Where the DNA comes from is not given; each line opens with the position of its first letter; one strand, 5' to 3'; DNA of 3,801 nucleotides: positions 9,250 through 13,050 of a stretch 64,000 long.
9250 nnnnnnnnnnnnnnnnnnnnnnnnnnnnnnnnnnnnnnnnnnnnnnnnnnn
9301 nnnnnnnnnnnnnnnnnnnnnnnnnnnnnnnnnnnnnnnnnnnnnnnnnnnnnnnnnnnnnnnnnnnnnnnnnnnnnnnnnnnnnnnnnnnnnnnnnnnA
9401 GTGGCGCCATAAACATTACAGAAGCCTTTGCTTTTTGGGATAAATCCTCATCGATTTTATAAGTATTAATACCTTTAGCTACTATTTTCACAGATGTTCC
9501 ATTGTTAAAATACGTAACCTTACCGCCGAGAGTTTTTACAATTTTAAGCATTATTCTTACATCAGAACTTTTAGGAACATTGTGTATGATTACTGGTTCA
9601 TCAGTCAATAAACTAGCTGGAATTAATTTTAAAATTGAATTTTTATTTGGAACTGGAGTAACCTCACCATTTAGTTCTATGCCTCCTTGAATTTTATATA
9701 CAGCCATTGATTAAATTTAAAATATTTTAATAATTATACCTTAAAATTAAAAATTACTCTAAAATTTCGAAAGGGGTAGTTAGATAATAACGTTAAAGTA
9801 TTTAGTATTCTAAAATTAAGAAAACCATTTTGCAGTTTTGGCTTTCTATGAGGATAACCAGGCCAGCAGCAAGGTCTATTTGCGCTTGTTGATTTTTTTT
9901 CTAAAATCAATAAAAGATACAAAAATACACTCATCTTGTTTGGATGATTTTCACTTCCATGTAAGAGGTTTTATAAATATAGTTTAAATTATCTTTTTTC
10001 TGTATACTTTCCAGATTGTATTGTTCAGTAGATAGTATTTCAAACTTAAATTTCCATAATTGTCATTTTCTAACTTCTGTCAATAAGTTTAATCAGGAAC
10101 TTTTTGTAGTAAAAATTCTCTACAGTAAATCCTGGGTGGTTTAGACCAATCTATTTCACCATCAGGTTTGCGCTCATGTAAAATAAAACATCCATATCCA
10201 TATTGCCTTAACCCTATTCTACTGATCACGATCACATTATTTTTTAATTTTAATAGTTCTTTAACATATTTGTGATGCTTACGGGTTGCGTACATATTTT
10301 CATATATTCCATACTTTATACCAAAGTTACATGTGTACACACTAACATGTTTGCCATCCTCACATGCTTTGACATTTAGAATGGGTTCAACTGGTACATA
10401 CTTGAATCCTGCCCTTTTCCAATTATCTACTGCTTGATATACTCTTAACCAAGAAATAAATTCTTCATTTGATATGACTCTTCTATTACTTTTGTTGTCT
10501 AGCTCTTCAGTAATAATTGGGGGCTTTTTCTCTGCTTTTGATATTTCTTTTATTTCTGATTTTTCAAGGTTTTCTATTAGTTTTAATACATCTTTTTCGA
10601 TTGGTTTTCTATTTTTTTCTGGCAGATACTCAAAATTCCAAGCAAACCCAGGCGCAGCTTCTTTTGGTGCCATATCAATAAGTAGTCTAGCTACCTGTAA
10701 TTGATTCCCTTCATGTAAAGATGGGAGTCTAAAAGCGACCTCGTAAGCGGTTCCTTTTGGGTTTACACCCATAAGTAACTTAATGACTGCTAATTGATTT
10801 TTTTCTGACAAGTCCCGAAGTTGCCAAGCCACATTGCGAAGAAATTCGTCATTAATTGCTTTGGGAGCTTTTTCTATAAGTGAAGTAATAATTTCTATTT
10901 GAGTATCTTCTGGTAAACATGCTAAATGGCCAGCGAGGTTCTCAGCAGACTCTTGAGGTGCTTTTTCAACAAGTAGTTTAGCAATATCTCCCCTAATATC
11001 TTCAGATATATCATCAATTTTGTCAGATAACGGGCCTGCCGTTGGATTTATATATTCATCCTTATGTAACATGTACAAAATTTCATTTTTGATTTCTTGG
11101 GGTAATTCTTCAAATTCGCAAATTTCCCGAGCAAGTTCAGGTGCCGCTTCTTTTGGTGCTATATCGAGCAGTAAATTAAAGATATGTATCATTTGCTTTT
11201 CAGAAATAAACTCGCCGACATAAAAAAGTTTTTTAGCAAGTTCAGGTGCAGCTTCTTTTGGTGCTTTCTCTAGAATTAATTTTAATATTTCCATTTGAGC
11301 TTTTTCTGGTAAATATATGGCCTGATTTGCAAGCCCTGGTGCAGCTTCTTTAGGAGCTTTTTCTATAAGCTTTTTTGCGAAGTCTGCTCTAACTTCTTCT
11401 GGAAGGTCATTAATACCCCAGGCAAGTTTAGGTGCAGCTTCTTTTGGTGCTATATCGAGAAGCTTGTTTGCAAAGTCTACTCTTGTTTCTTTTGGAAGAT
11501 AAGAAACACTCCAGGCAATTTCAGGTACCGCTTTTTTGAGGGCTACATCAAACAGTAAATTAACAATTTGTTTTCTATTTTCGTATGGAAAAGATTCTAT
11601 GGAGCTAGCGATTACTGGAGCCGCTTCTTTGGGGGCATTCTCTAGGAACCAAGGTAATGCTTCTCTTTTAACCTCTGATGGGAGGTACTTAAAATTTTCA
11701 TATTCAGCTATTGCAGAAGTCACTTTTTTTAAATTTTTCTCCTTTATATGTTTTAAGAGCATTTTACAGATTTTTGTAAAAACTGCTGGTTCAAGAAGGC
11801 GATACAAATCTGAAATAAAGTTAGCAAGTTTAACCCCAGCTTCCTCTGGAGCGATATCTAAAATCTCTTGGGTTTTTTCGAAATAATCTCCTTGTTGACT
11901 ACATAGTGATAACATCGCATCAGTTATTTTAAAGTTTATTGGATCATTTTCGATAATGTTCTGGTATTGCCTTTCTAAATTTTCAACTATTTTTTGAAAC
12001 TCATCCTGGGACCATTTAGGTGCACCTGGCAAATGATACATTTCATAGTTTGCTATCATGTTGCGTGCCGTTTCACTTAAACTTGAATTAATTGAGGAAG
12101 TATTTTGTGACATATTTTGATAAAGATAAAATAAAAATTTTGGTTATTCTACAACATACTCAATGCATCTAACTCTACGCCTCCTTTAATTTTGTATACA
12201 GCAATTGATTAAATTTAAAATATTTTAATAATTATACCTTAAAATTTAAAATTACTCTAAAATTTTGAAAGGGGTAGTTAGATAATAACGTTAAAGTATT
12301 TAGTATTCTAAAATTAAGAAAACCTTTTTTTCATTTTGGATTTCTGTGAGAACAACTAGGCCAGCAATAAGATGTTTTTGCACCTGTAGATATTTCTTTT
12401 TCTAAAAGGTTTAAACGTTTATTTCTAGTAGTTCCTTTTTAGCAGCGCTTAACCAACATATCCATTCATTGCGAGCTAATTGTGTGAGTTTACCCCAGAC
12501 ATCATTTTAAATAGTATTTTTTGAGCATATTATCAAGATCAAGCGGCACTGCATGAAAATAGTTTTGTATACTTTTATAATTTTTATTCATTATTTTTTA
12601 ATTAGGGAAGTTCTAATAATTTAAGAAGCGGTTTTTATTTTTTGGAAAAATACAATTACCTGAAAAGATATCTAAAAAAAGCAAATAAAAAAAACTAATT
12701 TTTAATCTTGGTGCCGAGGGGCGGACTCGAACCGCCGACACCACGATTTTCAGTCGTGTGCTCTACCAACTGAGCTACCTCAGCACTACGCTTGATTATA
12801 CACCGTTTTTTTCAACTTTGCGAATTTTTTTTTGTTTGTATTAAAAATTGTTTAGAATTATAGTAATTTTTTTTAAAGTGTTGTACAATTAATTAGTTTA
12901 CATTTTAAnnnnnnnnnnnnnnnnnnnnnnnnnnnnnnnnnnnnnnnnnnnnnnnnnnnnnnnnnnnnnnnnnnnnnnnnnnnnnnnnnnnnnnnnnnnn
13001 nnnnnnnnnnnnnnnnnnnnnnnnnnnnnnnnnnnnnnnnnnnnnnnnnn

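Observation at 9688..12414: Repeat-protein gene flanked by a duplicated roughly 225 bp murA promoter/leader, with a murA 5' remnant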

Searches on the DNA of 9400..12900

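Call 8: search_rna_families(source=window, start=9400, end=12900, threshold=evalue, max_evalue=10)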
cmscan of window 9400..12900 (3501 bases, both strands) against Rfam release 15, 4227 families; matches with E-value up to 10: 7.
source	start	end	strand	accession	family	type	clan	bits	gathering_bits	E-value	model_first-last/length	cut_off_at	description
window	12712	12784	-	RF00005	tRNA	Gene; tRNA;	CL00001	71.2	29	7.9e-15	1-71/71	no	tRNA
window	12611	12746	+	RF02194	HPnc0260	Gene; antisense;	-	44.4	59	0.0056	1-156/156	no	Bacterial antisense RNA HPnc0260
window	12684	12789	-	RF02435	SpF41_sRNA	Gene; sRNA;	-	25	52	0.72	1-105/105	no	Streptococcus sRNA SpF41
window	12711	12784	+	RF04354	Plastid-ycf2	Cis-reg;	-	21.6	65.7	0.38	1-75/75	no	Plastid-ycf2 5UTR RNA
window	9601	9708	-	RF02183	ST7-OT3_1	Gene; lncRNA;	-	18.9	50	8.8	1-79/79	no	ST7 overlapping transcript 3 conserved region 1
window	11082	11154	+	RF01693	Bacteroidales-1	Gene; sRNA;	-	17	60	9.8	1-179/179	no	Bacteroidales-1 6S-Bacteroidales RNA suggested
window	11494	11542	-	RF02166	PVT1_3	Gene; lncRNA;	-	11.9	45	7.8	1-95/95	no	Pvt1 oncogene conserved region 3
